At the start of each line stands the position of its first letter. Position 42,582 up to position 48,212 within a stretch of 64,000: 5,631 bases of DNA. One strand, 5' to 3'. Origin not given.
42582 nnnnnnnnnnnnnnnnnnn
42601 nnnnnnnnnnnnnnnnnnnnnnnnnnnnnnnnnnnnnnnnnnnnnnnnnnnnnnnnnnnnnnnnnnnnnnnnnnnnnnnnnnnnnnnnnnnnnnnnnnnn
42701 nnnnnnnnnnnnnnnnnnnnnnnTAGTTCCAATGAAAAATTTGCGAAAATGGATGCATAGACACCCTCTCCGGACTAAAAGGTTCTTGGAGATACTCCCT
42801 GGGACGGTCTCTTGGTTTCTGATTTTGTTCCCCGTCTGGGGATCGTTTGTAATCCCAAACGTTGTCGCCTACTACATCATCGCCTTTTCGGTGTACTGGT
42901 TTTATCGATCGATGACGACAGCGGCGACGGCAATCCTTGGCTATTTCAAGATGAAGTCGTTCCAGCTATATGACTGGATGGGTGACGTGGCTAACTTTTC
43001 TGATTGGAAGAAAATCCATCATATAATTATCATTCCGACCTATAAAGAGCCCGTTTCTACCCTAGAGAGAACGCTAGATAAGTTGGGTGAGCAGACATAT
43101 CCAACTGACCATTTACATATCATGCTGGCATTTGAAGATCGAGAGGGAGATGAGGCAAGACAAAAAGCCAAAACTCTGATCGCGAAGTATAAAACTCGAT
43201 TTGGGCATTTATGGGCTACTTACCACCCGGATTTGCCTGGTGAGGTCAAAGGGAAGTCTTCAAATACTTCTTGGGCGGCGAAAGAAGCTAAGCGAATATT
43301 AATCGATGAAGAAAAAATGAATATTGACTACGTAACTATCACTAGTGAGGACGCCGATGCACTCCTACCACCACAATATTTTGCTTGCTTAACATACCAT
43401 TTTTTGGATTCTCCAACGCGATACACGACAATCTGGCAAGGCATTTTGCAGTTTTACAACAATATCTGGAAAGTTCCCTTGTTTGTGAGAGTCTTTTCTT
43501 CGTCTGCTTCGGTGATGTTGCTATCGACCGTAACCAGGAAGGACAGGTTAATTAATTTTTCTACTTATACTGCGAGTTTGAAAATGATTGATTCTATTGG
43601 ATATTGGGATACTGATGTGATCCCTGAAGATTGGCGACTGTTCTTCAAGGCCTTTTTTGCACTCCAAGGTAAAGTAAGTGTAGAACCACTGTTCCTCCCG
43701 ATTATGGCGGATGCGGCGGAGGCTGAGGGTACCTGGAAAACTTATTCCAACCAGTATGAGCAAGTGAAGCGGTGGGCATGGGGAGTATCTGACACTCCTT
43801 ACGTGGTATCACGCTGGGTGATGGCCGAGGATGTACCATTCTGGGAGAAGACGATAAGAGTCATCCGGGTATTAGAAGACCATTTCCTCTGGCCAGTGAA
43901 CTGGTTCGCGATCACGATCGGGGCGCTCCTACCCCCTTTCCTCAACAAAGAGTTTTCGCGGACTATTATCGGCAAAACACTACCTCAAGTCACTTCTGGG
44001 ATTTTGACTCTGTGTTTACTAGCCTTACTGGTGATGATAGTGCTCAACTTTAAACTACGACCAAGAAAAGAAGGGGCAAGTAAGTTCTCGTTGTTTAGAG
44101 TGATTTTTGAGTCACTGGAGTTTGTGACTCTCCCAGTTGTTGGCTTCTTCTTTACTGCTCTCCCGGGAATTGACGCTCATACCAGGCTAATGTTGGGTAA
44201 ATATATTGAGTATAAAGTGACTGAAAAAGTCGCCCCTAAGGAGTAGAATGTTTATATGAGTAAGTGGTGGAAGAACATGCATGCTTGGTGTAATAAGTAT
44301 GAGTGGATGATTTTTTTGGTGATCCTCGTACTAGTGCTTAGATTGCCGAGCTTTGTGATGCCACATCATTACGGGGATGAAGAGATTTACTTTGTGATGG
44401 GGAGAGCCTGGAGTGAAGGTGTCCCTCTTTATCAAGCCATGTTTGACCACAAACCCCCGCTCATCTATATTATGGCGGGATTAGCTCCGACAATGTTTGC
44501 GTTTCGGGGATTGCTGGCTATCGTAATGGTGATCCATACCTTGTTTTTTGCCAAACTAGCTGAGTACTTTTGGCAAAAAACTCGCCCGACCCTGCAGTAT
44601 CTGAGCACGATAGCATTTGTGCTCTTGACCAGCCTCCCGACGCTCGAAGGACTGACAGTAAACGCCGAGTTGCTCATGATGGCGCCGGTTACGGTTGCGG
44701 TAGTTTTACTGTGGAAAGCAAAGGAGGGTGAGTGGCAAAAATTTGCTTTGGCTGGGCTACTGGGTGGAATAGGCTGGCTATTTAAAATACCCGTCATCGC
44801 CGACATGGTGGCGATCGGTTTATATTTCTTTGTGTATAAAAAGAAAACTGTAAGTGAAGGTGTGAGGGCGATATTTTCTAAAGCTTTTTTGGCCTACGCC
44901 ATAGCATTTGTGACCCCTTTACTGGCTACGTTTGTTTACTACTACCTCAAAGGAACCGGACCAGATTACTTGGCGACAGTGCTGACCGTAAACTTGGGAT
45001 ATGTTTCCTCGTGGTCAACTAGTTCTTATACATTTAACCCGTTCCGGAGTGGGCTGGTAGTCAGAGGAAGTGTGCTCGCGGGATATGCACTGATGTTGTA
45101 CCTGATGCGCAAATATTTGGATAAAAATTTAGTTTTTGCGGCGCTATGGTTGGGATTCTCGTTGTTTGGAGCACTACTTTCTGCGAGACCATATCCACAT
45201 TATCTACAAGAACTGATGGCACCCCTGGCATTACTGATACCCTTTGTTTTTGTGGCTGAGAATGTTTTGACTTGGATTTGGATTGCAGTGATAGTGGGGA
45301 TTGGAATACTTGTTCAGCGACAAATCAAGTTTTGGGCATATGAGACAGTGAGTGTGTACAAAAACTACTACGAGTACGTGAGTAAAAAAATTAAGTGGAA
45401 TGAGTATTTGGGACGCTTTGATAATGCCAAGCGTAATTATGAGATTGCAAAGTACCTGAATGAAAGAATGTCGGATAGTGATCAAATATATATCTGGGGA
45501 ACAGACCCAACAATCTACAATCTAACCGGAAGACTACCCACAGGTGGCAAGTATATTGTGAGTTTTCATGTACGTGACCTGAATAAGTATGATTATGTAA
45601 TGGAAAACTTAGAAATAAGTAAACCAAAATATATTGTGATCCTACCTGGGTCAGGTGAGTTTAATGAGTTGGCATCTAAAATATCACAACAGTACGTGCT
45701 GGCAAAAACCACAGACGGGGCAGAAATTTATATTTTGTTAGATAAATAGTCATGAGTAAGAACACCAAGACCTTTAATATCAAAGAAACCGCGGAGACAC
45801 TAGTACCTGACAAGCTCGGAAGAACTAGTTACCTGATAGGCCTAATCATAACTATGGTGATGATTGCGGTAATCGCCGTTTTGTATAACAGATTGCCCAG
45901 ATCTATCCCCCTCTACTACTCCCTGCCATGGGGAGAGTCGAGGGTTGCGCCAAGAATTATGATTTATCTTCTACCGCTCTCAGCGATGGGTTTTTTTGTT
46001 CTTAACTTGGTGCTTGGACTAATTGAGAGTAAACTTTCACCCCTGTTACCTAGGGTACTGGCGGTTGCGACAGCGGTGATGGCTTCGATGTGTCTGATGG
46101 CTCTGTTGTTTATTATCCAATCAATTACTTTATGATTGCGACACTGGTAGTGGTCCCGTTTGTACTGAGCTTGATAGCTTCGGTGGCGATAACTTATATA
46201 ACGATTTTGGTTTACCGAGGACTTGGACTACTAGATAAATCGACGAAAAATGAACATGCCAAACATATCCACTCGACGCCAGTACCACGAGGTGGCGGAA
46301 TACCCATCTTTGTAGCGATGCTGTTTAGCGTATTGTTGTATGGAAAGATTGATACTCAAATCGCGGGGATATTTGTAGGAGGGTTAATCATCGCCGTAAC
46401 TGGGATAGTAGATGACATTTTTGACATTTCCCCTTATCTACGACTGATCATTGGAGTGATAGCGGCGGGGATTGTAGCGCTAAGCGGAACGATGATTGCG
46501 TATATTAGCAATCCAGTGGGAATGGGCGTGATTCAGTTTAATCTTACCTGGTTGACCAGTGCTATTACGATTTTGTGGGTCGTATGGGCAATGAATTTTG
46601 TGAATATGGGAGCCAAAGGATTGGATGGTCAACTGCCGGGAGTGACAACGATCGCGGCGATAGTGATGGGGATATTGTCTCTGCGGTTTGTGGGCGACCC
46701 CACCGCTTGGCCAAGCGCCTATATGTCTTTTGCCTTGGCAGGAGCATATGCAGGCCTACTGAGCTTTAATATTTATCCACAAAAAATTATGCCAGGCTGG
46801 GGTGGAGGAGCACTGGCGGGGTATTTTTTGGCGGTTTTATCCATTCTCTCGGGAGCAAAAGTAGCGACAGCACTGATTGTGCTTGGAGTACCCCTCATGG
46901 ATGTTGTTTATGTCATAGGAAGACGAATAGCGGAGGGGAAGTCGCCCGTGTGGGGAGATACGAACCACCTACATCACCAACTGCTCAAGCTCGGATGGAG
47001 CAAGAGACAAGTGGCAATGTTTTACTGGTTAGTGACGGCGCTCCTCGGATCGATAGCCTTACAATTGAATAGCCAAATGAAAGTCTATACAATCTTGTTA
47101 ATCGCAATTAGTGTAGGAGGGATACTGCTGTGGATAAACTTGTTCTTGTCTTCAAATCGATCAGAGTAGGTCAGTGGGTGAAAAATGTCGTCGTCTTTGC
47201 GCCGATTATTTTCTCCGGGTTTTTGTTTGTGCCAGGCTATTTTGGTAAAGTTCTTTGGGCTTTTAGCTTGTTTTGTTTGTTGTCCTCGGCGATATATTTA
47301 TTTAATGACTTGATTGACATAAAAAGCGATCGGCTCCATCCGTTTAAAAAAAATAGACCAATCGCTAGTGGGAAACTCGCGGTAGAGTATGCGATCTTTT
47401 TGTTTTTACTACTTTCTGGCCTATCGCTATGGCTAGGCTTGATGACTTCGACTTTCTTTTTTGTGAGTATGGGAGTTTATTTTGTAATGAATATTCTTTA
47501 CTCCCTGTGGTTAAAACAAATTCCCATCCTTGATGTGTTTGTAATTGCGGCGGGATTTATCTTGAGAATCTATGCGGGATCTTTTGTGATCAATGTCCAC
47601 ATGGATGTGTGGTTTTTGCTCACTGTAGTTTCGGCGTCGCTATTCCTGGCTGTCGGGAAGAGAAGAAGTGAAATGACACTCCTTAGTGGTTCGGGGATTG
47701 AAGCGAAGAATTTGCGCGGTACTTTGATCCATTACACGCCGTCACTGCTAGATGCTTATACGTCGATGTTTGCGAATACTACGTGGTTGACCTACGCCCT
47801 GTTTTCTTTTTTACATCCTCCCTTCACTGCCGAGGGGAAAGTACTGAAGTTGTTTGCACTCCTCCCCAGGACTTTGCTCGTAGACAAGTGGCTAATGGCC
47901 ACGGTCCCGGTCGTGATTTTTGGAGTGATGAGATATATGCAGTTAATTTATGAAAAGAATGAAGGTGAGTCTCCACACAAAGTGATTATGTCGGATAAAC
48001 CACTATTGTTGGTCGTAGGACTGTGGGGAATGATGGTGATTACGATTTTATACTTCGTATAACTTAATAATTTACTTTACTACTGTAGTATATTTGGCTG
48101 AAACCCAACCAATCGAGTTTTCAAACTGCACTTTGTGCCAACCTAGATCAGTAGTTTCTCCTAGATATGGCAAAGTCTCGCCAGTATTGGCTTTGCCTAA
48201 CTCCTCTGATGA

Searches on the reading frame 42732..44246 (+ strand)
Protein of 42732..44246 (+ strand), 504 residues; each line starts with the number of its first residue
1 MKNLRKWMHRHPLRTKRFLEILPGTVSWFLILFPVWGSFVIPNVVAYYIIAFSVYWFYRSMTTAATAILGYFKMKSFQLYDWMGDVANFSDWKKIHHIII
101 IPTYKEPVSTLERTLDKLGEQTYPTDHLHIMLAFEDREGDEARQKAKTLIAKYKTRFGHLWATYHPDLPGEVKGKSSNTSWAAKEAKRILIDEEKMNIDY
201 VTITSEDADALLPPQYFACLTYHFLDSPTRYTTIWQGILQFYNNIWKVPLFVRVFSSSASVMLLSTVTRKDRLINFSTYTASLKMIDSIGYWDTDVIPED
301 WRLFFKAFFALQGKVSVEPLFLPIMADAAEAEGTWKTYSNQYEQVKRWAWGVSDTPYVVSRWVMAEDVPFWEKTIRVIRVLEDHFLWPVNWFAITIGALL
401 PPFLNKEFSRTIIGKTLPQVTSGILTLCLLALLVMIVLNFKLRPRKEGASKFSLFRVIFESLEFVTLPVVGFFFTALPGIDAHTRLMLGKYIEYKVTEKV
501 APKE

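Call 20: search_protein_families(library=pfam, proteins=[window:42732-44246:+], max_evalue=0.01)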
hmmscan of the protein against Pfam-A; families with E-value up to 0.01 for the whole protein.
window:42732-44246:+ (504 aa): 1 family
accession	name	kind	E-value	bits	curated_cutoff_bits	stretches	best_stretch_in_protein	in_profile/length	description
PF13632.12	Glyco_trans_2_3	-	2.6e-07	31.1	27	1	207-435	6-191/198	Glycosyl transferase family group 2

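Call 47: search_protein_families(library=ncbifam, proteins=[window:42732-44246:+], max_evalue=0.001)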
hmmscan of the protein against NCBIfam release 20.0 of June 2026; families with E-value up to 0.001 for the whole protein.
window:42732-44246:+ (504 aa): 0 families

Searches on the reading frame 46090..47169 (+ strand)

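Call 20: search_protein_families(library=pfam, proteins=[window:46090-47169:+], max_evalue=0.01)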
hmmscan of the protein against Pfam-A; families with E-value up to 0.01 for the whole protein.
window:46090-47169:+ (359 aa): 1 family
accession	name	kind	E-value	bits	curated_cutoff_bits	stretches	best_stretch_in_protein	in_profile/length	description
PF00953.26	Glycos_transf_4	-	1.2e-22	81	27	1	92-254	2-159/160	Glycosyl transferase family 4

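Call 47: search_protein_families(library=ncbifam, proteins=[window:46090-47169:+], max_evalue=0.001)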
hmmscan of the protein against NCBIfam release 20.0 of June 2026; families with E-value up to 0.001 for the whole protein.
window:46090-47169:+ (359 aa): 3 families
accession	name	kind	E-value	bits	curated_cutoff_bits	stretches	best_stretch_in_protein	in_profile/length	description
TIGR02380.1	ECA_wecA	exception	1.1e-27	97.1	326.05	1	28-330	8-312/346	UDP-N-acetylglucosamine--undecaprenyl-phosphate N-acetylglucosaminephosphotransferase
NF053644.1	MraY_archaea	equivalog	5.5e-18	65.4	450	1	143-324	170-340/340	pseudomurein biosynthesis MraY family phospho-N-acetylmuramoyl-pentapeptide-transferase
TIGR00445.1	mraY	equivalog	8.8e-10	38.6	192.05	1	53-324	22-315/321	phospho-N-acetylmuramoyl-pentapeptide-transferase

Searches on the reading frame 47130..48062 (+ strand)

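Call 20: search_protein_families(library=pfam, proteins=[window:47130-48062:+], max_evalue=0.01)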
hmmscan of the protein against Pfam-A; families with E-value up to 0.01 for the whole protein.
window:47130-48062:+ (310 aa): 1 family
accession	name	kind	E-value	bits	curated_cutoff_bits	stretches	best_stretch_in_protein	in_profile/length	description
PF01040.23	UbiA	-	2.7e-20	73.2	34.2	1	35-174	14-156/250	UbiA prenyltransferase family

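Call 47: search_protein_families(library=ncbifam, proteins=[window:47130-48062:+], max_evalue=0.001)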
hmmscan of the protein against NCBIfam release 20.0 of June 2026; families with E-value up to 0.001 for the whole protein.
window:47130-48062:+ (310 aa): 12 families
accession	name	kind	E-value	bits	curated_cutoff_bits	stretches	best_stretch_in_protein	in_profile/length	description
NF008977.0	PRK12324.1-2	equivalog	2.6e-68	230.6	234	1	4-308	2-288/297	decaprenyl-phosphate phosphoribosyltransferase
NF008978.0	PRK12324.1-4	equivalog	4.4e-60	203.3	207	1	7-308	35-320/322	decaprenyl-phosphate phosphoribosyltransferase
NF006088.0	PRK08238.1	equivalog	2.6e-47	161.6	351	1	6-197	194-385/482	UbiA family prenyltransferase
NF008976.0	PRK12324.1-1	equivalog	5.1e-40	137.7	474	1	7-229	21-244/306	decaprenyl-phosphate phosphoribosyltransferase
NF009523.0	PRK12884.1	equivalog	6.8e-11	41.9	269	1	18-167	18-163/279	prenyltransferase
TIGR01473.1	cyoE_ctaB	equivalog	2.4e-07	30.8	210.3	1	41-138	37-136/281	heme o synthase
TIGR01475.1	ubiA_other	subfamily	1.5e-05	24.6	180.8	1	23-172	16-170/282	UbiA-like polyprenyltransferase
TIGR01474.1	ubiA_proteo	equivalog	1.6e-05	24.6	275.45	1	50-148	52-149/282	4-hydroxybenzoate octaprenyltransferase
NF009525.0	PRK12887.1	equivalog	3e-05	23.5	226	1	49-173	62-192/310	homogentisate phytyltransferase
NF009522.0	PRK12883.1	equivalog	8.9e-05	22.1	353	1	45-141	43-137/279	geranylgeranylglycerol-phosphate geranylgeranyltransferase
NF035940.1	prenyl_rel_EboC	equivalog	0.00035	20.1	250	1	45-135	46-133/292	UbiA-like protein EboC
NF005742.0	PRK07566.1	equivalog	0.00081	18.6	313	0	52-166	79-195/315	chlorophyll synthase ChlG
